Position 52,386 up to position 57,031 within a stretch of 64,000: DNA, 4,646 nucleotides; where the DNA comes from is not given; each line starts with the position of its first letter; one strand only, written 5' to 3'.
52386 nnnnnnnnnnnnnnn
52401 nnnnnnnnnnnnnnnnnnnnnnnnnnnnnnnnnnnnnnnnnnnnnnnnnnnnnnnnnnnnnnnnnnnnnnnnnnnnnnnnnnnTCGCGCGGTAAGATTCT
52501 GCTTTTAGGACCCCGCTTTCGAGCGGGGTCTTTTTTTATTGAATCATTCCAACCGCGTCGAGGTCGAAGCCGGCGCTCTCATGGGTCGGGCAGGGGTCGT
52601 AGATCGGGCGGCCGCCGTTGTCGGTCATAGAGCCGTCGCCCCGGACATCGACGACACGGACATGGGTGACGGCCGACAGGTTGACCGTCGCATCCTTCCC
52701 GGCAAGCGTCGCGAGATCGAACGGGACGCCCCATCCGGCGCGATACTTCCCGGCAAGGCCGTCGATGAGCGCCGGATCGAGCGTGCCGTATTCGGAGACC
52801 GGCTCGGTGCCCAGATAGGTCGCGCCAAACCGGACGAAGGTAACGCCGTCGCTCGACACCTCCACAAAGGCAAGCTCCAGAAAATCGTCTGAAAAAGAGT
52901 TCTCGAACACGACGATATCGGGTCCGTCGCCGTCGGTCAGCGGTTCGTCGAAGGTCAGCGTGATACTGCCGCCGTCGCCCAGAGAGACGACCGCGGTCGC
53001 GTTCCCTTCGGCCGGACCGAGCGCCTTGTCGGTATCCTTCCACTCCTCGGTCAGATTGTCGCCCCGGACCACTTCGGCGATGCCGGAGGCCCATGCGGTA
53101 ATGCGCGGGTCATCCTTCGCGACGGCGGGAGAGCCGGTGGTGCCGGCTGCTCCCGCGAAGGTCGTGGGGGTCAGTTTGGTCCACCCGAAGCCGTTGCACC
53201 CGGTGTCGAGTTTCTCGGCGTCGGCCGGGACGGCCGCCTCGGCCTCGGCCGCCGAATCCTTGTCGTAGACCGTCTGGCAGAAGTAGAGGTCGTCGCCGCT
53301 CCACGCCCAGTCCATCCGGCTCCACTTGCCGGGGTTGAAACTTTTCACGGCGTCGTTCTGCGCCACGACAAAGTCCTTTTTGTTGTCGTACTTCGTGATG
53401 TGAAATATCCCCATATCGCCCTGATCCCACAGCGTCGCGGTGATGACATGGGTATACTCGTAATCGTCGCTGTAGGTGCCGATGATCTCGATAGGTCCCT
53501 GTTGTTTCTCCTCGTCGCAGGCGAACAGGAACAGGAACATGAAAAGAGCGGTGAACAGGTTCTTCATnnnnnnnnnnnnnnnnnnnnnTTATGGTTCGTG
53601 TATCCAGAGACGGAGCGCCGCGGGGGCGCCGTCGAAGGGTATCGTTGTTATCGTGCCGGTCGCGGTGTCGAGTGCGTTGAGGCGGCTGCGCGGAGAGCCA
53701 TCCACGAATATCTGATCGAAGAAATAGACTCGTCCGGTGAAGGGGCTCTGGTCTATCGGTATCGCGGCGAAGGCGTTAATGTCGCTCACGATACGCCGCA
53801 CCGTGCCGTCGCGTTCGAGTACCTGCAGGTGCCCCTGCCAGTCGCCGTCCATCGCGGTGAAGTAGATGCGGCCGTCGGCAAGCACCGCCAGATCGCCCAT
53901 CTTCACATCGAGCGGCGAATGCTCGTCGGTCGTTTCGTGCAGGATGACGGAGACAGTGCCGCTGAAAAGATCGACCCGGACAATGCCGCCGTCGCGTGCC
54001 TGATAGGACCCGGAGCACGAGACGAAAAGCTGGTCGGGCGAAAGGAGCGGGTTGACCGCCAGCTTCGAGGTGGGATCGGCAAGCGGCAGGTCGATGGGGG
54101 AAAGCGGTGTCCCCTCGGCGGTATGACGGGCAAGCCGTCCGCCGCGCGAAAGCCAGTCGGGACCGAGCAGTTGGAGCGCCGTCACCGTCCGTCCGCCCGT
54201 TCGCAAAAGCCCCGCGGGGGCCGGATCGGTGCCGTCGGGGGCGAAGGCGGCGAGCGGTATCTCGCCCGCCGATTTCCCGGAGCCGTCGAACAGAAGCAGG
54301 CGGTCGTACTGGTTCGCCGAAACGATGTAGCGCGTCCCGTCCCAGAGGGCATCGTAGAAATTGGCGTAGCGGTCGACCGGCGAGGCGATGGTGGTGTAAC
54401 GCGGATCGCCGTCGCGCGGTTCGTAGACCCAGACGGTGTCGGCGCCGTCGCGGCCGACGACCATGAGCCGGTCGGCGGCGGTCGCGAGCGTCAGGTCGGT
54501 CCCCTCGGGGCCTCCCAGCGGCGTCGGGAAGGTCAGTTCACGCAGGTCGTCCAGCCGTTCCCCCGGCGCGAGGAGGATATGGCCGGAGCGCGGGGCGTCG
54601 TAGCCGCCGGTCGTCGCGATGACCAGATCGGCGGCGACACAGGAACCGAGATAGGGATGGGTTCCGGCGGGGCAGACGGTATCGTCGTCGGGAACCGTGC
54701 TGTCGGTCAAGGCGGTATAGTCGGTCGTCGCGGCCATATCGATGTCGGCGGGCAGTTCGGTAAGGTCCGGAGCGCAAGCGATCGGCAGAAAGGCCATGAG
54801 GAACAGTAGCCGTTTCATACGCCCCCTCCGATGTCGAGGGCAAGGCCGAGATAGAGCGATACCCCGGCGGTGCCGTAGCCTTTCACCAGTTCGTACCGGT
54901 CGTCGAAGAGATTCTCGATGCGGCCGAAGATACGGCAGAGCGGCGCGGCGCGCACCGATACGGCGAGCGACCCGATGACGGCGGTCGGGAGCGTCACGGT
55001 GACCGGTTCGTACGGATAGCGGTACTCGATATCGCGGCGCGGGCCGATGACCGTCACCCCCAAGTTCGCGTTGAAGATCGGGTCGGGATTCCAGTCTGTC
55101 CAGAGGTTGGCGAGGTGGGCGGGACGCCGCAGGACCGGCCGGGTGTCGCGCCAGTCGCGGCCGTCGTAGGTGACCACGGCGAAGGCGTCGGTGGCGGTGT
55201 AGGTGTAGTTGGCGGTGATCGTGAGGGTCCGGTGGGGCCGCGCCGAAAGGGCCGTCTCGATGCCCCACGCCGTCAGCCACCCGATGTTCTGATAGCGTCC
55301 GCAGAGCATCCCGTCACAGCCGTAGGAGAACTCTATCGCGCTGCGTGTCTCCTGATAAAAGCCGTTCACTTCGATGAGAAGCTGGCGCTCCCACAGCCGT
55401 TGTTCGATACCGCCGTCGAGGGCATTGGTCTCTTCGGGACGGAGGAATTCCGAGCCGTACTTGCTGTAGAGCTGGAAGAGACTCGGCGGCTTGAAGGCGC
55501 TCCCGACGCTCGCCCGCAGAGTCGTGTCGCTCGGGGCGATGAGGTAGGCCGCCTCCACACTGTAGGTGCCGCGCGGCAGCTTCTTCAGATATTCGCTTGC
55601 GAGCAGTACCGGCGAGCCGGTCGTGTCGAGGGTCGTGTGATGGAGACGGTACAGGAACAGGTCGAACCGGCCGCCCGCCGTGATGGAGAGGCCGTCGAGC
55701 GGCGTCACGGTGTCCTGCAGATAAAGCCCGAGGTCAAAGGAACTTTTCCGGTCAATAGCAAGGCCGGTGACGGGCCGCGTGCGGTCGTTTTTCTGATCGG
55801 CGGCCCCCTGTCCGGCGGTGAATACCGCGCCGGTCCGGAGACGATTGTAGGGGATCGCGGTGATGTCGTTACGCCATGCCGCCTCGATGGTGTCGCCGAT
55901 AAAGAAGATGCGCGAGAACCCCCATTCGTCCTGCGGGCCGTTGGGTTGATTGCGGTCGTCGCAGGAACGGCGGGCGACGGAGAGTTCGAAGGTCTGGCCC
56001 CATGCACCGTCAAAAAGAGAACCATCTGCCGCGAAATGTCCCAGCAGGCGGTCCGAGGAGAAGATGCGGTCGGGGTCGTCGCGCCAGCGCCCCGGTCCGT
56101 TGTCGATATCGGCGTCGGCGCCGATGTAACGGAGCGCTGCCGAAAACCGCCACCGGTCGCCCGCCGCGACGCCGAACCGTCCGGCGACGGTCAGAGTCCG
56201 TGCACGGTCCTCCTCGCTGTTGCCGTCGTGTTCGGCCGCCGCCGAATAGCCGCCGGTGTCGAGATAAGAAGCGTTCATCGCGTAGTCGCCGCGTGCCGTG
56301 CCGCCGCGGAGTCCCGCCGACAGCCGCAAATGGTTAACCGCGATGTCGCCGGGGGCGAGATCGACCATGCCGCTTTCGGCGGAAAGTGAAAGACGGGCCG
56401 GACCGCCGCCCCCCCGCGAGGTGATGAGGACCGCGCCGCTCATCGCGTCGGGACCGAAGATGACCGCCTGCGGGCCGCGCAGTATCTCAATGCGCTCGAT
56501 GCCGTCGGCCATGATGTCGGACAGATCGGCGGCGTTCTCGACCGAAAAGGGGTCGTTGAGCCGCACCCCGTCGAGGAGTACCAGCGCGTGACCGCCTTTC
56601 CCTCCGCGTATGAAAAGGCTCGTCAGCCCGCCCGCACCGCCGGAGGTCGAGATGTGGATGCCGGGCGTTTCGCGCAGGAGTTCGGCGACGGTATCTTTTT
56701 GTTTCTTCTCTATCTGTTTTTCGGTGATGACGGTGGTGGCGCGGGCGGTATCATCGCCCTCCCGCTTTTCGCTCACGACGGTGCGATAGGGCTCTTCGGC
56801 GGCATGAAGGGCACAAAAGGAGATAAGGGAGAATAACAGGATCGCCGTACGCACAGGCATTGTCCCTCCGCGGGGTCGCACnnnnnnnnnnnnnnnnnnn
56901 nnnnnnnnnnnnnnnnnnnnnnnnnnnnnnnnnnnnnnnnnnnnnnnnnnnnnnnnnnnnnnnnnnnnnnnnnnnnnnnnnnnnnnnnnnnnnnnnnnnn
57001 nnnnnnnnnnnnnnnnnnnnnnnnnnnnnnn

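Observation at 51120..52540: Operon of four paralogous small lipoproteins with a conserved C-N-x-x-D-x(3-4)-[FL]-x-Q-C disulfide-loop motif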

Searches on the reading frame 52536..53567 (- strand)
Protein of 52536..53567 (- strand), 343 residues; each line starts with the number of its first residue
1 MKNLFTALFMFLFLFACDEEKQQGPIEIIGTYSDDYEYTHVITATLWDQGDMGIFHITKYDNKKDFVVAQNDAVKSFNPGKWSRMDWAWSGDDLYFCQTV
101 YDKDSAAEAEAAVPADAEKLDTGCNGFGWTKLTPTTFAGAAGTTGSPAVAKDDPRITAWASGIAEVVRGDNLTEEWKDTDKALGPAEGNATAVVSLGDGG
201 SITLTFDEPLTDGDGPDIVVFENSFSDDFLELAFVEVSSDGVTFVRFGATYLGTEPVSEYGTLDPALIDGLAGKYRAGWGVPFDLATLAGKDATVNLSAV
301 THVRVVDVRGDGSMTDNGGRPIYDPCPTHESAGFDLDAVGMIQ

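Call 3: search_protein_families(library=pfam, proteins=[window:52536-53567:-], max_evalue=1)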
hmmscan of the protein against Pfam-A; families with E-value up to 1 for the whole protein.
window:52536-53567:- (343 aa): 0 families

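Call 4: search_protein_families(library=ncbifam, proteins=[window:52536-53567:-], max_evalue=1)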
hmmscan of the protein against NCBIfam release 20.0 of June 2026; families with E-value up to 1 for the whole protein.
window:52536-53567:- (343 aa): 2 families
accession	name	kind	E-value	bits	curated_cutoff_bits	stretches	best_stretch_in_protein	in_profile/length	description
NF047669.1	LIC13354_fam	subfamily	1.8e-06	28.3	130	1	54-126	83-161/174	LIC13354 family exoprotein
NF033170.0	lipo_LIC13355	subfamily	0.057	12.6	120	1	212-258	113-165/273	LIC_13355 family lipoprotein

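Call 88: search_protein_families(library=pfam, proteins=[window:52536-53567:-], max_evalue=0.1)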
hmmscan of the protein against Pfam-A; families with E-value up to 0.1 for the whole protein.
window:52536-53567:- (343 aa): 0 families

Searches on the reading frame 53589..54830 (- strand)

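Call 88: search_protein_families(library=pfam, proteins=[window:53589-54830:-], max_evalue=0.1)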
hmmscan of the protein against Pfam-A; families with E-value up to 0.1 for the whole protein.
window:53589-54830:- (413 aa): 1 family
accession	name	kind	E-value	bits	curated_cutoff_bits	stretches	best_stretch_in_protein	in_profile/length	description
PF08450.18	SGL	-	0.00025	21.2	26.3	1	277-359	56-141/246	SMP-30/Gluconolactonase/LRE-like region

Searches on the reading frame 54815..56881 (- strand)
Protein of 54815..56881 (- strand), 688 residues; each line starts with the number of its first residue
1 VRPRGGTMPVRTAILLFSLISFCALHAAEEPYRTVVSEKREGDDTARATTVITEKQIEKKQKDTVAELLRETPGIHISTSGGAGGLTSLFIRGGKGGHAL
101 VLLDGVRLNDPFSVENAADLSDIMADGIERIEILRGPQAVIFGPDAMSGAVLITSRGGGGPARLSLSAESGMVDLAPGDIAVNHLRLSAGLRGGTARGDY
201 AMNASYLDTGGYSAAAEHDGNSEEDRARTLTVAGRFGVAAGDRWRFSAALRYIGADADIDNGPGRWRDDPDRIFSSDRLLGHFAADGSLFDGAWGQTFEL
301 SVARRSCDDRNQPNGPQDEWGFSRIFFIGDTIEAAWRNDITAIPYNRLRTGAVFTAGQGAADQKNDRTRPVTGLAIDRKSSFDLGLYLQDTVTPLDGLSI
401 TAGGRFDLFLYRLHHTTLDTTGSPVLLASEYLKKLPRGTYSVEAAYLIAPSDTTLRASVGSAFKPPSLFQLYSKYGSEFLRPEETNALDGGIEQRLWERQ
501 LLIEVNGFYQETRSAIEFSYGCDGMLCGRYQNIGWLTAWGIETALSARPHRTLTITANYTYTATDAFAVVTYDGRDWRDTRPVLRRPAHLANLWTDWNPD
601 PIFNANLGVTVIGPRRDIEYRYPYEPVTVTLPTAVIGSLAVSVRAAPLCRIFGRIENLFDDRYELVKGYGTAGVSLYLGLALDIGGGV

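Call 88: search_protein_families(library=pfam, proteins=[window:54815-56881:-], max_evalue=0.1)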
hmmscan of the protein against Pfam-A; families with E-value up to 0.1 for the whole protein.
window:54815-56881:- (688 aa): 4 families
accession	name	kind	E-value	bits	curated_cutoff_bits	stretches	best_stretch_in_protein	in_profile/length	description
PF00593.30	TonB_dep_Rec_b-barrel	-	5.3e-29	102.8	27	1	197-614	25-397/436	TonB dependent receptor-like, beta-barrel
PF07715.20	Plug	-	2.8e-26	92.5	23.9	1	44-150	4-107/107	TonB-dependent Receptor Plug Domain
PF14905.12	OMP_b-brl_3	-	0.011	15.2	27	1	474-562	207-293/408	Outer membrane protein beta-barrel family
PF02474.21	NodA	-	0.028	14.5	22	1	532-589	3-59/195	Nodulation protein A (NodA)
